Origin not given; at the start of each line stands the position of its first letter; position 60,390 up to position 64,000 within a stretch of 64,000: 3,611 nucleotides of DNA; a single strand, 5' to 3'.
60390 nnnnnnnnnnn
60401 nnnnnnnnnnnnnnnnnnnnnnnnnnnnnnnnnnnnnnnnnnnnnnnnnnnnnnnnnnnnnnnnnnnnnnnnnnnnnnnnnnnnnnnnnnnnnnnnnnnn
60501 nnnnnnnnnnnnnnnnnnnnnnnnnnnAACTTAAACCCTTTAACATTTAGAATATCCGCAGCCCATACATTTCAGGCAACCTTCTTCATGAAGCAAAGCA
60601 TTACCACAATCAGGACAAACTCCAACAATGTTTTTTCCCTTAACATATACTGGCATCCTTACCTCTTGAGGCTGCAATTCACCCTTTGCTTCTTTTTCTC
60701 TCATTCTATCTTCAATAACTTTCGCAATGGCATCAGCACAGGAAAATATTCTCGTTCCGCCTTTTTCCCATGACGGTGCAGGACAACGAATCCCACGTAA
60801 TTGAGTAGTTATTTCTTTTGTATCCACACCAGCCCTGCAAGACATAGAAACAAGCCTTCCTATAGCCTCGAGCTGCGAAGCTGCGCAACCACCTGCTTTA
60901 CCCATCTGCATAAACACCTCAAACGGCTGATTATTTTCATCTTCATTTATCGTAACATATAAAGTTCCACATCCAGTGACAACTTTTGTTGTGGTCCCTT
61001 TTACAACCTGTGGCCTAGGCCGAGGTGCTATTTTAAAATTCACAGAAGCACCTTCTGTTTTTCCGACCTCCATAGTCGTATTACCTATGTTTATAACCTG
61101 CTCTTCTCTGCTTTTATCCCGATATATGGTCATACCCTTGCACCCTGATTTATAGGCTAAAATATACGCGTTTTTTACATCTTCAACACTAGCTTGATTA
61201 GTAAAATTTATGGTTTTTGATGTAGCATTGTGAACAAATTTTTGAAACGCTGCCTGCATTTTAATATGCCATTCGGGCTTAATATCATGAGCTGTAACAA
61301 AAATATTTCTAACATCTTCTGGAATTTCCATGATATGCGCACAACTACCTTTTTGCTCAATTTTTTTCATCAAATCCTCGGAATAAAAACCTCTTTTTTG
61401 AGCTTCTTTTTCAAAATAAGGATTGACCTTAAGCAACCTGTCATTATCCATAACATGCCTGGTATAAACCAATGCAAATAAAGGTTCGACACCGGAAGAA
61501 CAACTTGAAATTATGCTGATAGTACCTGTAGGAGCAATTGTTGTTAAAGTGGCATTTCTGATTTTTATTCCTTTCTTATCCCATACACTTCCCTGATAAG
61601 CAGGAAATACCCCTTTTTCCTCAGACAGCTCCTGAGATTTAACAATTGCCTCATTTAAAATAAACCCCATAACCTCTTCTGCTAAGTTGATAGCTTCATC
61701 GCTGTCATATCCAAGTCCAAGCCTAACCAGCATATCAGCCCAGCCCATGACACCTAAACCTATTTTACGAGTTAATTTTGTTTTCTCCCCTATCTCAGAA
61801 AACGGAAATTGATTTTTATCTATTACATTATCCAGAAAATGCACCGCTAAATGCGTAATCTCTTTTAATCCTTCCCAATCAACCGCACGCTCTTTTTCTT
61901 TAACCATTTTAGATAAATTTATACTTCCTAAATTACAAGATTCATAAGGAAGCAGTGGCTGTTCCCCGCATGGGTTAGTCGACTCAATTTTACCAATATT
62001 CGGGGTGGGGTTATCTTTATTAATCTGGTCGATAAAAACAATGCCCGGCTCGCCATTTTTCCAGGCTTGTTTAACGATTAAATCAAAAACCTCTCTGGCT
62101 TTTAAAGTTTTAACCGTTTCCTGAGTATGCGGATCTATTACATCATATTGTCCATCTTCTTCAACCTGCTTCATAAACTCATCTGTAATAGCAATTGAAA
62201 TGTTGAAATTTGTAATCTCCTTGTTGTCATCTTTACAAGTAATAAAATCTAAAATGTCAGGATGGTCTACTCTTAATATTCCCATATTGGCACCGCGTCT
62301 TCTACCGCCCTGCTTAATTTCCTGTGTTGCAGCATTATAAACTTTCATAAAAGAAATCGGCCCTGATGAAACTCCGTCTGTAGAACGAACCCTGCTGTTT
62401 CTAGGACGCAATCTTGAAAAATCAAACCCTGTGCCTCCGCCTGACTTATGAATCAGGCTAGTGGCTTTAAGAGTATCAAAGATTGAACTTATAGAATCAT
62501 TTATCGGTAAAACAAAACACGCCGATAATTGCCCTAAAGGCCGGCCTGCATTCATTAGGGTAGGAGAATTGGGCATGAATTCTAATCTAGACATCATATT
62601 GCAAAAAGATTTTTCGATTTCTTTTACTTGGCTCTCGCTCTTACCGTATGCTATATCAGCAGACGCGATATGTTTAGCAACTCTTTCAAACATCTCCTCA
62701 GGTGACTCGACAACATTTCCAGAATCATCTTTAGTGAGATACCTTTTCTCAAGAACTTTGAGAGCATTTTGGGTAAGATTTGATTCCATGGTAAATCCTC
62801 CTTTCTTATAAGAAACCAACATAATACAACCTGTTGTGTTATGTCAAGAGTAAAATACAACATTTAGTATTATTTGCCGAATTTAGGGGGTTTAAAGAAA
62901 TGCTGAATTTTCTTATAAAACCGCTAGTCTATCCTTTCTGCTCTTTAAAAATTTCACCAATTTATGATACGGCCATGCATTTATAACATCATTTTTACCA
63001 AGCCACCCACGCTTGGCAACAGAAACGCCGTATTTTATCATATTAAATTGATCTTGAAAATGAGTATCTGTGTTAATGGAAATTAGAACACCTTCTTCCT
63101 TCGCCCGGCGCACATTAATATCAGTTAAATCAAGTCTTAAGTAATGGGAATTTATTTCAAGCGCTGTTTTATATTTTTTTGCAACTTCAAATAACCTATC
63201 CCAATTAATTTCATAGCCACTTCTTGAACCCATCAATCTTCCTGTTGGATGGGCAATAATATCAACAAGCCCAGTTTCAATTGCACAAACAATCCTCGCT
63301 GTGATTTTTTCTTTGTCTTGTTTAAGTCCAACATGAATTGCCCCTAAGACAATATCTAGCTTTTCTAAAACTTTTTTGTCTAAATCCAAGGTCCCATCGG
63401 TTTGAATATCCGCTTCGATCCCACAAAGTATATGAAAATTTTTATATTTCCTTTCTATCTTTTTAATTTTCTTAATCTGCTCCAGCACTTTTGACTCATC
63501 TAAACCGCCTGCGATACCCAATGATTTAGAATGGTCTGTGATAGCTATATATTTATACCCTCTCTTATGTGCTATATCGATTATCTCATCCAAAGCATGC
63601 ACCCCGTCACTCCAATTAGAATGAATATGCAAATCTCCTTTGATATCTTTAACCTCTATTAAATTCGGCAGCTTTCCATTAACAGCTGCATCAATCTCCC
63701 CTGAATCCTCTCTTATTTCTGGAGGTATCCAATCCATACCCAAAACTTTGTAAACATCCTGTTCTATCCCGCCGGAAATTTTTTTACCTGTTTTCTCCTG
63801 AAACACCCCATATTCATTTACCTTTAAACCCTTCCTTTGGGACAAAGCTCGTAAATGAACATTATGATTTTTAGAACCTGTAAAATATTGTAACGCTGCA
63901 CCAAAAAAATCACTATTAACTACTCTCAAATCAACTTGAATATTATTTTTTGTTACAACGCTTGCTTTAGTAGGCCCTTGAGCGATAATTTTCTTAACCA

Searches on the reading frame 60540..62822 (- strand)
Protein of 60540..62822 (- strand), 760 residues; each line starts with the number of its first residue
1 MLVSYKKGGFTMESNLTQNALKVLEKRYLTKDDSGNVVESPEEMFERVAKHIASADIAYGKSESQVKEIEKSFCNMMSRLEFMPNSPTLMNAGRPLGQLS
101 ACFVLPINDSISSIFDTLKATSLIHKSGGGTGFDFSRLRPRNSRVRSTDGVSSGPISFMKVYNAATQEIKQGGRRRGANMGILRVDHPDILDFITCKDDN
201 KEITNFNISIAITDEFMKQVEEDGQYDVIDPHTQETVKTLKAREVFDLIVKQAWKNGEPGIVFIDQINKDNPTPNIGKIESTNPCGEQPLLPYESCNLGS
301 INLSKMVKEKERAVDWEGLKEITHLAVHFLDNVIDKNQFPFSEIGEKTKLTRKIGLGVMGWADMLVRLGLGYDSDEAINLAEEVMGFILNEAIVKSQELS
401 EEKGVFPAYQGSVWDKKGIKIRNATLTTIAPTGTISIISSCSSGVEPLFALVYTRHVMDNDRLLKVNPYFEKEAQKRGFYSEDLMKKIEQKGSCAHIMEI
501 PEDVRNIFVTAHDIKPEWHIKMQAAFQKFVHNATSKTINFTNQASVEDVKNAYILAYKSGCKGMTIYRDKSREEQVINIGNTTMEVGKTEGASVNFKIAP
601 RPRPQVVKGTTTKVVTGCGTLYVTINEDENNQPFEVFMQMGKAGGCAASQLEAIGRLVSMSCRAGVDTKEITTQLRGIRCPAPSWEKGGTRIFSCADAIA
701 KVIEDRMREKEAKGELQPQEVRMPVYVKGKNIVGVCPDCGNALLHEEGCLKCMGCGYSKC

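Call 37: search_protein_families(library=ncbifam, proteins=[window:60540-62822:-], max_evalue=1e-20)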
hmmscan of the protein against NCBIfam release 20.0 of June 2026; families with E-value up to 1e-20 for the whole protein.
window:60540-62822:- (760 aa): 20 families
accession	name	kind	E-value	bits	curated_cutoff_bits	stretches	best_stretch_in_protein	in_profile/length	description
NF006417.0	PRK08665.1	equivalog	0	1201.8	961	1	12-760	8-758/759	vitamin B12-dependent ribonucleotide reductase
NF005010.0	PRK06406.1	subfamily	6.3e-260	864.6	1125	1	64-587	214-735/771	vitamin B12-dependent ribonucleotide reductase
TIGR02504.1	NrdJ_Z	equivalog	1.2e-222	740.8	399.95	1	21-577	2-606/606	adenosylcobalamin-dependent ribonucleoside-diphosphate reductase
NF006207.0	PRK08332.1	equivalog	1.1e-139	467.1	2400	3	417-579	1402-1564/1684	vitamin B12-dependent ribonucleotide reductase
NF005122.0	PRK06556.1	equivalog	1.5e-123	413.5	859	3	204-410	286-491/960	vitamin B12-dependent ribonucleotide reductase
TIGR02506.1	NrdE_NrdA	equivalog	3.1e-115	386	341.05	2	19-416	2-429/616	ribonucleoside-diphosphate reductase subunit alpha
NF006577.0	PRK09102.1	equivalog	7.1e-94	315.2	620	1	13-575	22-575/604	ribonucleoside-diphosphate reductase subunit alpha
NF005991.0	PRK08115.1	equivalog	3.4e-92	309.9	854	3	236-412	429-606/858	vitamin B12-dependent ribonucleotide reductase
NF005544.0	PRK07207.1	equivalog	8.7e-91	305.1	965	2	17-233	297-509/965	ribonucleoside-diphosphate reductase subunit alpha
NF005401.0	PRK06948.1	subfamily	5.2e-87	292.9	906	1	23-577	20-590/604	ribonucleotide reductase-like protein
NF005101.0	PRK06539.1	equivalog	1.1e-84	285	988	2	237-416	393-574/822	ribonucleoside-diphosphate reductase subunit alpha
NF005736.0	PRK07562.1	equivalog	2.5e-83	280.4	1737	1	205-410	396-601/1222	vitamin B12-dependent ribonucleotide reductase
NF005483.0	PRK07088.1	equivalog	4.5e-73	246.6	1214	1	17-247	159-388/764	ribonucleoside-diphosphate reductase subunit alpha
NF009029.0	PRK12365.1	equivalog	5.7e-72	243.1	1350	2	238-417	624-805/1046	ribonucleoside-diphosphate reductase subunit alpha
NF006279.0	PRK08447.1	equivalog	6.9e-71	239.7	1082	2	20-235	141-353/789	ribonucleoside-diphosphate reductase subunit alpha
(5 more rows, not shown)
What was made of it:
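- Checked: NrdJ is real: 60540-62822 scores 1201.8 bits against NF006417 (cut-off 961) (call 37).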

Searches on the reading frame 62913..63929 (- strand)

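Call 37: search_protein_families(library=ncbifam, proteins=[window:62913-63929:-], max_evalue=1e-20)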
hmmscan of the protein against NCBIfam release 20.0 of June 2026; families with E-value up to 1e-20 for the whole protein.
window:62913-63929:- (338 aa): 4 families
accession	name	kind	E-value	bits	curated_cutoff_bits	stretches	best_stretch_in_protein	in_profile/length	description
NF006375.0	PRK08609.1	equivalog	2.4e-116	389.6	426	1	2-331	243-570/571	DNA polymerase/3'-5' exonuclease PolX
NF005928.0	PRK07945.1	equivalog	4.5e-63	213.6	250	1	94-329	96-335/337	PHP domain-containing protein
NF006702.0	PRK09248.1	domain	2.1e-28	99.5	264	1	97-334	4-238/246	PHP domain-containing protein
NF006251.0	PRK08392.1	equivalog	1.3e-22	80.4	212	1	99-316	3-211/216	hypothetical protein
